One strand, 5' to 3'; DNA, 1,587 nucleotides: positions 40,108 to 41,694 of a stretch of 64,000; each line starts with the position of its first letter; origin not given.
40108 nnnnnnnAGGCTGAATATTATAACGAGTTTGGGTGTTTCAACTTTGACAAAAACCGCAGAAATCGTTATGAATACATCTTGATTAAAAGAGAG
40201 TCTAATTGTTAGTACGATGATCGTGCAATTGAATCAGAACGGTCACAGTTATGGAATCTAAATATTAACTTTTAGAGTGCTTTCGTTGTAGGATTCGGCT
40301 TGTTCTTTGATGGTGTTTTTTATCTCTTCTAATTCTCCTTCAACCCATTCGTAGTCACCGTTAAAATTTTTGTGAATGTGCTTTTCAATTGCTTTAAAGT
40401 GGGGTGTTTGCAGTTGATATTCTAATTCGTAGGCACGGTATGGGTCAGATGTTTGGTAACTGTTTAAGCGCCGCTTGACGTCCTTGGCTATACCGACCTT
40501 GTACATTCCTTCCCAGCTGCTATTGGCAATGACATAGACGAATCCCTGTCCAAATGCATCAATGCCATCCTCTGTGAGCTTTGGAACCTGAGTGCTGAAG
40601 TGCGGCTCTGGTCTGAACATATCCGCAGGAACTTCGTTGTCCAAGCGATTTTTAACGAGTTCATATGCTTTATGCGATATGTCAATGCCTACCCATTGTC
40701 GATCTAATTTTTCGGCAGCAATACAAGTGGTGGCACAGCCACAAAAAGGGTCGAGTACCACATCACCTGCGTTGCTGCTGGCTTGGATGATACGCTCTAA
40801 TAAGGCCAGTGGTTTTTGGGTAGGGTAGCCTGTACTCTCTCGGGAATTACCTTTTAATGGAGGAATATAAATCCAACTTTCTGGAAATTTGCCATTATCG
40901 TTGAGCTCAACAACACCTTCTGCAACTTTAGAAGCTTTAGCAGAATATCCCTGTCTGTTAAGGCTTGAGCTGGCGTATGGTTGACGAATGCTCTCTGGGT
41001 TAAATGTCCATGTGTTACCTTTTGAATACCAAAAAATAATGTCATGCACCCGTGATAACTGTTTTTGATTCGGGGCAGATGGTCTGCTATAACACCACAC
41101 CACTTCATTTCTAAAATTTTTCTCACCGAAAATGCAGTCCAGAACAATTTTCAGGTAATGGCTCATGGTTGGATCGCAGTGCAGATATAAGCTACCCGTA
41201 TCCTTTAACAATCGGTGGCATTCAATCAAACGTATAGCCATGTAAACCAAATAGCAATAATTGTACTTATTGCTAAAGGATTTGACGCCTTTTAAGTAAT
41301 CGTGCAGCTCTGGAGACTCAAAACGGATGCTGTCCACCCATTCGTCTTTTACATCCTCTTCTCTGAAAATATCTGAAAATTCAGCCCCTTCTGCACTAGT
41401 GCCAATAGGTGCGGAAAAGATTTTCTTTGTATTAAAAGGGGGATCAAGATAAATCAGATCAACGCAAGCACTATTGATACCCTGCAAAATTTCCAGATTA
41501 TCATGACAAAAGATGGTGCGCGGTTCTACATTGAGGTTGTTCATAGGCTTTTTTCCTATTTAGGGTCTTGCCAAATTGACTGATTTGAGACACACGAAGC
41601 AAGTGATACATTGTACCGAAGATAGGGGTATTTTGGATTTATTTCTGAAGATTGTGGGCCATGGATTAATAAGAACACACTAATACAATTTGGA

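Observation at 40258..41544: Solitary beta-class DNA methyltransferase fused to a T5orf172 (GIY-YIG-like) domain, in a lower-GC block with no restriction partner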

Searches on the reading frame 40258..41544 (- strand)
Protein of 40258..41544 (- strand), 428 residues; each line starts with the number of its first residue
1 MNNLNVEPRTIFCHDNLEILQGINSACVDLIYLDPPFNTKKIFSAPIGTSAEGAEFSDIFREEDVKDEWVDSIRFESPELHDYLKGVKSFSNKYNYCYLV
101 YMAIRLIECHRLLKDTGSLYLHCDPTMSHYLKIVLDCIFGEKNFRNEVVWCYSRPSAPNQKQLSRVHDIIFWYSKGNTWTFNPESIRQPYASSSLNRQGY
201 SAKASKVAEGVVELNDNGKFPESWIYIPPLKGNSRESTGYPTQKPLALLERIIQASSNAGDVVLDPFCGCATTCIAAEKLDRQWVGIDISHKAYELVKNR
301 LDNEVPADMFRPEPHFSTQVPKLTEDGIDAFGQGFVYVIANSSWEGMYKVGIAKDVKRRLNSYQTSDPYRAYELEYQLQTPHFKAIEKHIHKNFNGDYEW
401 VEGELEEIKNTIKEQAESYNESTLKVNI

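Call 3: search_protein_families(library=pfam, proteins=[window:40258-41544:-], max_evalue=0.01)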
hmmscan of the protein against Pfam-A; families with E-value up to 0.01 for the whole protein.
window:40258-41544:- (428 aa): 5 families
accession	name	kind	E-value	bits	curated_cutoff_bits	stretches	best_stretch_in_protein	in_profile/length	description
PF01555.25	N6_N4_Mtase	-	2.1e-48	165.6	26.7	1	28-298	1-220/221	DNA methylase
PF10544.15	T5orf172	-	1.4e-11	45.2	20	1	334-414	1-99/101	T5orf172 domain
PF13455.12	MUG113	-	1.6e-07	32.3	22.3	1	348-413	1-71/73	Meiotically up-regulated gene 113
PF02086.21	MethyltransfD12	-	0.00038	20.7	22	0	248-305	8-66/253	D12 class N6 adenine-specific DNA methyltransferase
PF03602.21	Cons_hypoth95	-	0.0015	18.6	24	0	10-42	94-128/182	Conserved hypothetical protein 95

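Call 4: search_protein_families(library=ncbifam, proteins=[window:40258-41544:-], max_evalue=0.01)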
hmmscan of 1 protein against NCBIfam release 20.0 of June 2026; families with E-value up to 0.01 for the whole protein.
window:40258-41544:- (428 aa): 4 families
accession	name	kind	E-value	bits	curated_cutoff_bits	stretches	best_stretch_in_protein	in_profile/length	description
NF008572.0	PRK11524.1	equivalog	7.6e-32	110.6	292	2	85-301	47-256/294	adenine-specific DNA-methyltransferase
NF050803.1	DnaMtaseCcrMCaul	equivalog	8.8e-25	87.3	830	1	103-308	69-254/350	adenine-specific DNA-methyltransferase CcrM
NF010253.0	PRK13699.1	subfamily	2.4e-12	47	244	1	238-302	142-206/226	DNA methyltransferase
NF047732.1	tRNAMtaseTrm5bMeth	equivalog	0.0047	15.9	500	0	253-301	192-239/337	tRNA (guanine(37)-N1)-methyltransferase Trm5b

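Call 5: search_protein_families(library=padloc, proteins=[window:40258-41544:-], max_evalue=0.01)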
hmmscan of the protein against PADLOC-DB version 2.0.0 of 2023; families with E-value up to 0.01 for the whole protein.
window:40258-41544:- (428 aa): 75 families (the best 25 are shown)
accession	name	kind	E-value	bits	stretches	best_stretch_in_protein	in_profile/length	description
PDLC03339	MTase_II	-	5.7e-58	194.6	2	98-307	60-277/399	Type II methyltransferase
PDLC03300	MTase_II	-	1.6e-53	179.7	1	10-306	13-281/302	Type II methyltransferase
PDLC03633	MTase_III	-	2.5e-51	173.1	1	27-301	99-353/616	Type III methyltransferase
PDLC03354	MTase_II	-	5.5e-46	155.4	2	239-306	320-387/425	Type II methyltransferase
PDLC03371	MTase_II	-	2.4e-45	153.1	1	9-304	11-255/260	Type II methyltransferase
PDLC03299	MTase_II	-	1.2e-43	147.7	2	90-302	52-258/296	Type II methyltransferase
PDLC03636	MTase_III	-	5e-32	109.4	2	98-179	96-177/575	Type III methyltransferase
PDLC03635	MTase_III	-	9.3e-30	101.9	2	92-187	261-361/708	Type III methyltransferase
PDLC03644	MTase_III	-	4.5e-28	96.3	2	97-181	108-193/542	Type III methyltransferase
PDLC03216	MTase_II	-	4.4e-27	93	2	100-314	74-268/364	Type II methyltransferase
PDLC03638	MTase_III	-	5e-27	92.6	2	159-302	540-678/816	Type III methyltransferase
PDLC03387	MTase_II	-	5.2e-27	92.7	1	144-309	142-283/289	Type II methyltransferase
PDLC03238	MTase_II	-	5.8e-27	92.8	2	64-303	137-365/428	Type II methyltransferase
PDLC03320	MTase_II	-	6.4e-27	92.4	1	112-303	93-276/289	Type II methyltransferase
PDLC03738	oMTase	-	1.9e-24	84.1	2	238-303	202-267/376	orphan methyltransferase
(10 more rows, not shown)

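Call 6: find_homologous_proteins(query=window:40258-41544:-, max_evalue=0.00001)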
Query window:40258-41544:- (428 aa): 8000 proteins with E <= 0.00001 among 8000 candidates; the best 120 are listed.
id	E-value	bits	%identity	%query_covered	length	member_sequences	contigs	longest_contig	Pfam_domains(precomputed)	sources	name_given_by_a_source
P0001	2.3e-298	1007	100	100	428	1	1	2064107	PF10544.16,PF13455.13,PF01555.25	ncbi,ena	-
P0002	1.5e-201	688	72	93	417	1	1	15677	PF10544.16,PF13455.13,PF01555.25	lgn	-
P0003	1.5e-191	655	66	98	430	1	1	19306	PF10544.16,PF13455.13,PF01555.25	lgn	-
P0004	3.9e-190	651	67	96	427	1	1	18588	PF10544.16,PF02086.22,PF13455.13,PF01555.25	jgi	-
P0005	2.8e-188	644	67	96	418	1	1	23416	PF10544.16,PF01555.25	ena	-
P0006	3.4e-185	634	64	97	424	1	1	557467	PF10544.16,PF01555.25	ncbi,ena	-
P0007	1.6e-184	632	66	96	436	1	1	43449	PF10544.16,PF13455.13,PF01555.25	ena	-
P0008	2.5e-184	631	66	93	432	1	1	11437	PF10544.16,PF13455.13,PF01555.25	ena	-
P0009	2.9e-181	621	63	95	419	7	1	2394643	PF10544.16,PF13455.13,PF01555.25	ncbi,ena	-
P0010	6.3e-180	617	63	98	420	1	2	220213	PF10544.16,PF02086.22,PF13455.13,PF01555.25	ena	-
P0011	1.4e-177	609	62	97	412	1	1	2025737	PF10544.16,PF13455.13,PF01555.25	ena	-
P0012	1.4e-177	609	62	97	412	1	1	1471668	PF10544.16,PF13455.13,PF01555.25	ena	-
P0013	2.5e-177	608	62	97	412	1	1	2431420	PF10544.16,PF13455.13,PF01555.25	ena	-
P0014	3.4e-176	605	62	97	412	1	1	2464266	PF10544.16,PF13455.13,PF01555.25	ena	-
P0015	4.5e-176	604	61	97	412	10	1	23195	PF10544.16,PF13455.13,PF01555.25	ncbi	-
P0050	5.9e-160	551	55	98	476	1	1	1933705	PF10544.16,PF02086.22,PF13455.13,PF01555.25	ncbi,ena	-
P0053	6.6e-159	548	58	96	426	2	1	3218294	PF10544.16,PF13455.13,PF01555.25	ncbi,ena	-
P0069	1.2e-156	540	58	100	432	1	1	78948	PF10544.16,PF13455.13,PF01555.25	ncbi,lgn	-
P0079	1.2e-155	537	56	96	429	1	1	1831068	PF10544.16,PF13455.13,PF01555.25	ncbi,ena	-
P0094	6.7e-154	531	58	95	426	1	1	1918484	PF10544.16,PF13455.13,PF01555.25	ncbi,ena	-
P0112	1.7e-152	526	59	96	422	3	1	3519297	PF10544.16,PF13455.13,PF01555.25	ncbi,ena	-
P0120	7.7e-152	524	54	97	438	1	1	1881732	PF10544.16,PF13455.13,PF01555.25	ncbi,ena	-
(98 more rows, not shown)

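Call 11: find_encoding_contigs(protein=P0001, flank=10000, max_places=3)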
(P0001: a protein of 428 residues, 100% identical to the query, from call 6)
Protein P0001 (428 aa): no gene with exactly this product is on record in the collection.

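Call 12: find_related_loci(query=window:40258-41544:-, collection=genome_contigs, flank=8000)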
Query window:40258-41544:- (428 aa) in genome_contigs; peptide patterns used: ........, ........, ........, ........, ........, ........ (x = any residue, [..] = any of these).
67 stretches matched a pattern; 47 encode a relative of the query (tblastn E <= 1e-3); 45 distinct loci.
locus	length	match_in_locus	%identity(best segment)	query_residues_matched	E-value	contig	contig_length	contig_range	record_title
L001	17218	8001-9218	63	9-412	0e+0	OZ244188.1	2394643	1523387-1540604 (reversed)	MAG: bacterium isolate fb8845cd-fa64-405a-b175-caf358dbadd0 genome assembly, chromosome: 1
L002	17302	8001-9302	56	1-423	3e-160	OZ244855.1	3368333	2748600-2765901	MAG: Candidatus Poriferihabitans sp. isolate 02711fc3-2c7e-402c-87d4-6a55832cb424 genome assembly, chromosome: 1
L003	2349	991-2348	55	4-416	1e-170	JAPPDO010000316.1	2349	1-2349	MAG: Ekhidna sp. isolate IRC4_bin_29 NODE_15497_length_2349_cov_9.38405, whole genome shotgun sequence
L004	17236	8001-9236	58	1-412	8e-158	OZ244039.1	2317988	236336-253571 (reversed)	MAG: Gammaproteobacteria bacterium isolate e3892392-5858-422b-b2e0-55b344cbf6f5 genome assembly, chromosome: 1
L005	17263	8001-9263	56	1-413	4e-157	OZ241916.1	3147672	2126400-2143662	MAG: Arenicellales bacterium isolate a287b4df-af8e-412d-a002-b367a65622cc genome assembly, chromosome: 1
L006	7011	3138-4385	55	1-413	1e-154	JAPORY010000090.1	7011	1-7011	MAG: Aestuariivita sp. isolate CAR2_bin_10 NODE_3154_length_7011_cov_22.6724, whole genome shotgun sequence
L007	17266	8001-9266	55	1-418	3e-151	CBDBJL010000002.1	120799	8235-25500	MAG: Alphaproteobacteria bacterium isolate d9715cf2-d0c2-4383-a153-89bb734099c9 genome assembly, contig: contig_2, whole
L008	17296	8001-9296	55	1-418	5e-150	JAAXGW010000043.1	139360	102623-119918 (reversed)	MAG: OMG group bacterium isolate Plut_88873 unfiltered_Plut_88873_genomic_contig_652900, whole genome shotgun sequence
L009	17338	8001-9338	53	1-413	6e-150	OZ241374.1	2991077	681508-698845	MAG: Arenicellales bacterium isolate e20ed838-ccde-4585-ad24-56f5f8a8bd1e genome assembly, chromosome: 1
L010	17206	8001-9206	56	1-412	1e-149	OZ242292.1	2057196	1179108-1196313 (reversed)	MAG: Gammaproteobacteria bacterium isolate 13319ae3-e76e-4669-b7a5-ae4f3a40b50a genome assembly, chromosome: 1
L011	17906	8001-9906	55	6-408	3e-149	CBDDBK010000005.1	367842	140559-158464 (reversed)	MAG: Flammeovirgaceae bacterium isolate 64983b94-c568-469d-9709-3c72167d8e3b genome assembly, contig: contig_5, whole ge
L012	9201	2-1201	57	17-414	1e-148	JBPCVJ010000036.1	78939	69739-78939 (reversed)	MAG: Alphaproteobacteria bacterium isolate MAG_seacave_127 S1Ck127_5976350, whole genome shotgun sequence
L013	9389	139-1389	55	5-414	3e-148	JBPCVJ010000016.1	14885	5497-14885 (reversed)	MAG: Alphaproteobacteria bacterium isolate MAG_seacave_127 S1Ck127_12015858, whole genome shotgun sequence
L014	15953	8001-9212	54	5-413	1e-146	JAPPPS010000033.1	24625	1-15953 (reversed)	MAG: Gammaproteobacteria bacterium isolate STY2_bin_1 NODE_184_length_24625_cov_57.9103, whole genome shotgun sequence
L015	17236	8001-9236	55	5-413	2e-146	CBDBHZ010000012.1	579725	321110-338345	MAG: Alphaproteobacteria bacterium isolate 11607e13-6b45-45e8-9653-c7e6250e25ff genome assembly, contig: contig_12, whol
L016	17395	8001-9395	50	1-413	2e-146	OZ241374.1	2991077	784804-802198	MAG: Arenicellales bacterium isolate e20ed838-ccde-4585-ad24-56f5f8a8bd1e genome assembly, chromosome: 1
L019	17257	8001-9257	55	1-408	6e-145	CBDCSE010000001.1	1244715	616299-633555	MAG: Paracoccaceae bacterium isolate c3939c7c-8abd-4c83-b86c-840b32e25a08 genome assembly, contig: contig_1, whole genom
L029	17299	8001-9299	50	5-414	3e-136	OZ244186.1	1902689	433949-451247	MAG: Alphaproteobacteria bacterium isolate 2c0f1b17-f0ed-4009-9260-e7fb00a153c3 genome assembly, chromosome: 1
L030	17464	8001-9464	46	1-424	6e-130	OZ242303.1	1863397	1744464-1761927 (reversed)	MAG: Gammaproteobacteria bacterium isolate 751b0b06-6dce-4ceb-8380-492d71f3250d genome assembly, chromosome: 1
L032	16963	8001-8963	59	1-327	5e-128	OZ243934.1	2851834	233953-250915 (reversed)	MAG: Phototrophicaceae bacterium isolate 7cb8d43a-189a-40a8-b1fc-f6c9648c144b genome assembly, chromosome: 2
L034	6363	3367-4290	56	7-306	6e-113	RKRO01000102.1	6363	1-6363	MAG: Candidatus Poribacteria bacterium isolate PNGco_C_bin3 scaffold_2634, whole genome shotgun sequence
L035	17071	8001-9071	50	5-311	7e-110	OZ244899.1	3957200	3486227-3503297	MAG: Alphaproteobacteria bacterium isolate 24d3793c-6b50-40cf-b56c-2e6914e210b4 genome assembly, chromosome: 1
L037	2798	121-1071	54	5-306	2e-111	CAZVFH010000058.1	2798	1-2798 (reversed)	MAG TPA_asm: uncultured Candidatus Saccharibacteria bacterium isolate binchicken_co266_194 genome assembly, contig: NODE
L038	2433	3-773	52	49-301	4e-90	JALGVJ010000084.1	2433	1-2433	MAG: Promethearchaeota archaeon isolate Meg22_1012_Bin_233 Meg22_1012_Bin_233_scaffold_150991, whole genome shotgun sequ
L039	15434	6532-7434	51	6-305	1e-97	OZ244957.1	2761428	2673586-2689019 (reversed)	MAG: Gammaproteobacteria bacterium isolate c1868abd-a98a-494f-acf9-34809c13b1e0 genome assembly, chromosome: 1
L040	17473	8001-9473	59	1-416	2e-73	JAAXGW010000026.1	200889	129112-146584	MAG: OMG group bacterium isolate Plut_88873 unfiltered_Plut_88873_genomic_contig_559093, whole genome shotgun sequence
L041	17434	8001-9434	59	1-409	3e-73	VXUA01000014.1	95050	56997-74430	MAG: Gammaproteobacteria bacterium isolate SB0666_bin_18 NODE_70_length_95050_cov_14.135228, whole genome shotgun sequen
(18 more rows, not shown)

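Call 19: search_protein_families(library=pfam, proteins=[L019:7037-7996:+, L041:10454-11449:-, L006:4505-5479:-, L040:7066-8004:+], max_evalue=0.001)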
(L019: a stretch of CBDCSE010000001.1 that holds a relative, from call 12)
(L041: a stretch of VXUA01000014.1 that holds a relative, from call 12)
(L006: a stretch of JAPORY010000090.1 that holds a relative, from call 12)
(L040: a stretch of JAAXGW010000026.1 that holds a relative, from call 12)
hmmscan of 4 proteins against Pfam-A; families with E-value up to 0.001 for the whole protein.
L019:7037-7996:+ (319 aa): 2 families
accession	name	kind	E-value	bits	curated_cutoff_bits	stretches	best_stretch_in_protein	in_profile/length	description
PF12762.13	DDE_Tnp_IS1595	-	6.7e-34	117.5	27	1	141-289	3-153/153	ISXO2-like transposase domain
PF12760.12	Zn_ribbon_IS1595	-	1.5e-05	25.3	25.4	1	25-54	1-28/46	Transposase zinc-ribbon domain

L041:10454-11449:- (331 aa): 2 families
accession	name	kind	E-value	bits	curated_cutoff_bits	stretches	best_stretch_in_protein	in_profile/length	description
PF12762.13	DDE_Tnp_IS1595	-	3.7e-39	134.6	27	1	147-287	3-149/153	ISXO2-like transposase domain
PF12760.12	Zn_ribbon_IS1595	-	0.00014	22.2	25.4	1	31-76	1-44/46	Transposase zinc-ribbon domain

L006:4505-5479:- (324 aa): 2 families
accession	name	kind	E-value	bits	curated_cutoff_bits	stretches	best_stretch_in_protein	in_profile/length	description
PF12762.13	DDE_Tnp_IS1595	-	1.7e-38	132.4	27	1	141-281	3-149/153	ISXO2-like transposase domain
PF12760.12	Zn_ribbon_IS1595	-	6e-05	23.4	25.4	1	24-69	1-44/46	Transposase zinc-ribbon domain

L040:7066-8004:+ (312 aa): 2 families
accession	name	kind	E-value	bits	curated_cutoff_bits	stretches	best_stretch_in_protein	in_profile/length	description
PF12762.13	DDE_Tnp_IS1595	-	2.5e-39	135.2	27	1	141-283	4-153/153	ISXO2-like transposase domain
PF12760.12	Zn_ribbon_IS1595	-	0.00032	21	25.4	1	23-70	2-45/46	Transposase zinc-ribbon domain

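Call 22: search_protein_families(library=phrogs, proteins=[window:40258-41544:-], max_evalue=0.01)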
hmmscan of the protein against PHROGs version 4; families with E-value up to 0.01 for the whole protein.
window:40258-41544:- (428 aa): 20 families
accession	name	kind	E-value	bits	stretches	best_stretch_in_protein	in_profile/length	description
phrog_67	-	other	1.5e-57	197.2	1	10-307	125-349/743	DNA methyltransferase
phrog_5032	-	unknown function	7.8e-24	85.3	1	331-422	75-167/178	-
phrog_3008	-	other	5.5e-19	69.4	1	237-305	147-215/244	DNA methyltransferase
phrog_498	-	other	2e-18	67.2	1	114-302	269-421/633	DNA methyltransferase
phrog_18293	-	other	5.3e-15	56.4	1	213-303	23-109/119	methyltransferase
phrog_23148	-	unknown function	2e-11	45.2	1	237-306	82-151/165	-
phrog_15085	-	unknown function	3.5e-11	44.4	1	333-394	3-66/103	-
phrog_6952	-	other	9.2e-11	42.9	1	240-301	114-175/181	DNA methyltransferase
phrog_23085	-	unknown function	3.6e-10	40.7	1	232-300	36-104/138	-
phrog_6025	-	other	1.8e-07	31.9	0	70-213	31-163/192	DNA methyltransferase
phrog_8130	-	unknown function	7.3e-07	29.6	1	335-421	182-268/434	-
phrog_8430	-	unknown function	1.1e-06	28.7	1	332-414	293-382/439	-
phrog_12517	-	unknown function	1.5e-06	28.7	1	258-315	104-161/316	-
phrog_681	-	DNA, RNA and nucleotide metabolism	3.6e-06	26.9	1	332-400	438-521/576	endonuclease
phrog_4284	-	unknown function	3.3e-05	24.7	1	333-397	84-144/171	-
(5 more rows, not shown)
